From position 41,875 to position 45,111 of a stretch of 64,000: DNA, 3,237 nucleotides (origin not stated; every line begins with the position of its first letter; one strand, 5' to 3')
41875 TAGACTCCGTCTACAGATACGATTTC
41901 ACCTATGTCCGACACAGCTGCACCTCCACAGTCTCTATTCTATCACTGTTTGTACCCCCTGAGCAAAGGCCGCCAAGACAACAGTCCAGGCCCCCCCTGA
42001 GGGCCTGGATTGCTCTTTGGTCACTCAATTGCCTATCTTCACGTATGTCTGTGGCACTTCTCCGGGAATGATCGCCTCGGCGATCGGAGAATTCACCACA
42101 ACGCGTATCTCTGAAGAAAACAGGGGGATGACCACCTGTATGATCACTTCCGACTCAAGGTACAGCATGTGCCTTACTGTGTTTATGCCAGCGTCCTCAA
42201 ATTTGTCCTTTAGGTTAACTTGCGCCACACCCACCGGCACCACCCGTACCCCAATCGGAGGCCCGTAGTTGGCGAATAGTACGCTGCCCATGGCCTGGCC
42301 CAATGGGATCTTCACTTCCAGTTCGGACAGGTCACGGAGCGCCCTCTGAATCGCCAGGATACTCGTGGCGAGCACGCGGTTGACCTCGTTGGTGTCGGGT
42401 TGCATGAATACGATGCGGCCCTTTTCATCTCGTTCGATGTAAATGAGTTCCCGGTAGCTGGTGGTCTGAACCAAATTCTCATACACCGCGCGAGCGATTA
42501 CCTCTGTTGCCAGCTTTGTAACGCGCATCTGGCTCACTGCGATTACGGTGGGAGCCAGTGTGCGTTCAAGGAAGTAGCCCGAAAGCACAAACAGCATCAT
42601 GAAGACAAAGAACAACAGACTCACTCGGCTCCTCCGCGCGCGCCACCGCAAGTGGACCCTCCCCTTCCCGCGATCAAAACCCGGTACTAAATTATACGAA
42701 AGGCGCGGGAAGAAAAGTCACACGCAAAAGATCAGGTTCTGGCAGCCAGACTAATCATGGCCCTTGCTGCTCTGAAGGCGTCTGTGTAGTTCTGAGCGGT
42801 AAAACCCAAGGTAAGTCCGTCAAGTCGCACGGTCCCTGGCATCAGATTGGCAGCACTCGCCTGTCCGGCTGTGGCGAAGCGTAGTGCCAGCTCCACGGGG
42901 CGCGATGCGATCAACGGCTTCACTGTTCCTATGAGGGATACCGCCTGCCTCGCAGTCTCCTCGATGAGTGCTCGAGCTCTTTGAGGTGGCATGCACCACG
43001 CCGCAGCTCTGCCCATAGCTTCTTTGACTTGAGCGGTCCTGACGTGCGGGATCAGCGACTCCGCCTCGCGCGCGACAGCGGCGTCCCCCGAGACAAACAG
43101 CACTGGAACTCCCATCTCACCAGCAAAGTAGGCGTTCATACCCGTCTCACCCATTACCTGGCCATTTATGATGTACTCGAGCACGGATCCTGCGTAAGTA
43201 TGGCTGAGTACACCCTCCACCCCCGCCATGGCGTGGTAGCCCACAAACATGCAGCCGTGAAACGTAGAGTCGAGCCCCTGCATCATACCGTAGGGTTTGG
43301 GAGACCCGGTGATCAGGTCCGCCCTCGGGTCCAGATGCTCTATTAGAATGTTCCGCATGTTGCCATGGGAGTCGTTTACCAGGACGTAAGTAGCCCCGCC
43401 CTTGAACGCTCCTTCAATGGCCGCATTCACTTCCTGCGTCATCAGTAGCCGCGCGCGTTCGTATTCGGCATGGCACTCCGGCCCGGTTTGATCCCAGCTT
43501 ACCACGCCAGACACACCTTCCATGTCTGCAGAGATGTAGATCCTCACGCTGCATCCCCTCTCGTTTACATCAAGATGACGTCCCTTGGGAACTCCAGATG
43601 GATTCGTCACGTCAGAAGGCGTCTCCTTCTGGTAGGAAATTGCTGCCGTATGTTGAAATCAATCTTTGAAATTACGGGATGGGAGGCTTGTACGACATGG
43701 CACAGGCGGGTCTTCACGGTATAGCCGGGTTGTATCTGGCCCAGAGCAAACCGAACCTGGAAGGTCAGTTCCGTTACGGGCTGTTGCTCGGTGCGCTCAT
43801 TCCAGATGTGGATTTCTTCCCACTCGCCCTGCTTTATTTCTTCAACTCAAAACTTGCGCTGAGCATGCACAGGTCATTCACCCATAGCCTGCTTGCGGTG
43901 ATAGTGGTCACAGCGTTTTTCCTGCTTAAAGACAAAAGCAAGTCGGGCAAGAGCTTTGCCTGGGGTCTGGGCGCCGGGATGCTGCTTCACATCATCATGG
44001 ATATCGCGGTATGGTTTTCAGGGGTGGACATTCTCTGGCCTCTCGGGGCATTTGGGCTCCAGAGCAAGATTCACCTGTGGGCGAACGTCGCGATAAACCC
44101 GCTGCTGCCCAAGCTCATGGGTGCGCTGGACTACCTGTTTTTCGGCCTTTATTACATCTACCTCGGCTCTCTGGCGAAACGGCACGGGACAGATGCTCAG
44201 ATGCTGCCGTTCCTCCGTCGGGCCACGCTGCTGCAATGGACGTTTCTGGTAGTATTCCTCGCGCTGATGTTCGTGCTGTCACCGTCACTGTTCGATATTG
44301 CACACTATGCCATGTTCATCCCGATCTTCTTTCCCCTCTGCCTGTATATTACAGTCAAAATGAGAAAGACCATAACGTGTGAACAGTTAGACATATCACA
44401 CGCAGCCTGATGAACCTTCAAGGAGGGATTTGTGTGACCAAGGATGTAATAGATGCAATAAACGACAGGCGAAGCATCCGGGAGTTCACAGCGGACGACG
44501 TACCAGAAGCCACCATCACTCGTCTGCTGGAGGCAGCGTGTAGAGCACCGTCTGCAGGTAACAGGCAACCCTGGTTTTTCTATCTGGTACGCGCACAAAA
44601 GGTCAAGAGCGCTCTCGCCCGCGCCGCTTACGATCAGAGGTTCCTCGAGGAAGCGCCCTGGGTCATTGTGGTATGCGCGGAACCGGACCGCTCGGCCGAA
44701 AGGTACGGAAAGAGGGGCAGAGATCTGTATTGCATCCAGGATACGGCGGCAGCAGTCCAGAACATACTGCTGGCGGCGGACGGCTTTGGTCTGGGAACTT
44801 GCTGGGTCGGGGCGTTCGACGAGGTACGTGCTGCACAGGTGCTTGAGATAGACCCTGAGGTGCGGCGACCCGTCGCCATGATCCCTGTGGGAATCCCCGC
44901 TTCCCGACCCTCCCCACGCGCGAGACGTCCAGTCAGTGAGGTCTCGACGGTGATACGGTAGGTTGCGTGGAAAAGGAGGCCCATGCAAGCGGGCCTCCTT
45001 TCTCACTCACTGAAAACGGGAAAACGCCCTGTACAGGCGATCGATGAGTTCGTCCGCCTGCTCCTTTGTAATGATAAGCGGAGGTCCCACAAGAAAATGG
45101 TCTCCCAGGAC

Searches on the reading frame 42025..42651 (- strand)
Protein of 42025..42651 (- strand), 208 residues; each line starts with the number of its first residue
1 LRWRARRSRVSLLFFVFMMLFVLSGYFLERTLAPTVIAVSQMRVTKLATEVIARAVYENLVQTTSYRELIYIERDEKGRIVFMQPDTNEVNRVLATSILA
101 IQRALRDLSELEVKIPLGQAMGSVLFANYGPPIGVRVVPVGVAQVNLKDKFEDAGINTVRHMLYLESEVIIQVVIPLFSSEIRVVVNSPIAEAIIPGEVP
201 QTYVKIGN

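Call 25: search_protein_families(library=pfam, proteins=[window:42025-42651:-], max_evalue=0.01)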
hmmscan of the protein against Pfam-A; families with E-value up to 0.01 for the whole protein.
window:42025-42651:- (208 aa): 1 family
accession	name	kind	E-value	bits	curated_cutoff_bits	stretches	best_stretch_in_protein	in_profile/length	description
PF09560.15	Spore_YunB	-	5.3e-28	97.4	25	1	112-202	1-91/91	Sporulation protein YunB (Spo_YunB)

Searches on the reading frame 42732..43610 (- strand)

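Call 25: search_protein_families(library=pfam, proteins=[window:42732-43610:-], max_evalue=0.01)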
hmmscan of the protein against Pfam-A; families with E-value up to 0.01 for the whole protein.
window:42732-43610:- (292 aa): 1 family
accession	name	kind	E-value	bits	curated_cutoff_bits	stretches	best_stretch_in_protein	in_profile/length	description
PF04951.18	Peptidase_M55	-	1.5e-103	346.2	25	1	23-283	2-263/264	D-aminopeptidase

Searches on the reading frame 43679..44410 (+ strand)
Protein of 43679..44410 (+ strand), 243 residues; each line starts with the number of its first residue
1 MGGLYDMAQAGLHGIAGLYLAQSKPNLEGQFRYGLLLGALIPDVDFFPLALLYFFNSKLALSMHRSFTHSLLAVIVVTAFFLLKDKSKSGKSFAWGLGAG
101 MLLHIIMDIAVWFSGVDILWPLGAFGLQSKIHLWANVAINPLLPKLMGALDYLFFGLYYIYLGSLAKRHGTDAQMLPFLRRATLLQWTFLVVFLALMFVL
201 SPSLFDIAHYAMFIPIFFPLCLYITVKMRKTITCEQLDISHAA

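Call 25: search_protein_families(library=pfam, proteins=[window:43679-44410:+], max_evalue=0.01)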
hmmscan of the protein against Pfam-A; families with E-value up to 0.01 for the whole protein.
window:43679-44410:+ (243 aa): 1 family
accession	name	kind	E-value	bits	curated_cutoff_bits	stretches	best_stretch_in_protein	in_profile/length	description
PF04307.19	YdjM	-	2.8e-15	56.7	29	1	14-163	10-146/176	YdjM inner membrane protein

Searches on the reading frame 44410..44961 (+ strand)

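Call 25: search_protein_families(library=pfam, proteins=[window:44410-44961:+], max_evalue=0.01)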
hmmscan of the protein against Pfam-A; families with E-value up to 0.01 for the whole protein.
window:44410-44961:+ (183 aa): 2 families
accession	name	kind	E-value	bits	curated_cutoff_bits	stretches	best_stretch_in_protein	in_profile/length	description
PF00881.29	Nitroreductase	-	6.4e-35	121.2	23.5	2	72-161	80-166/167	Nitroreductase family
PF14512.11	TM1586_NiRdase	-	3.1e-16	60.1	27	2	117-180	89-150/215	Putative TM nitroreductase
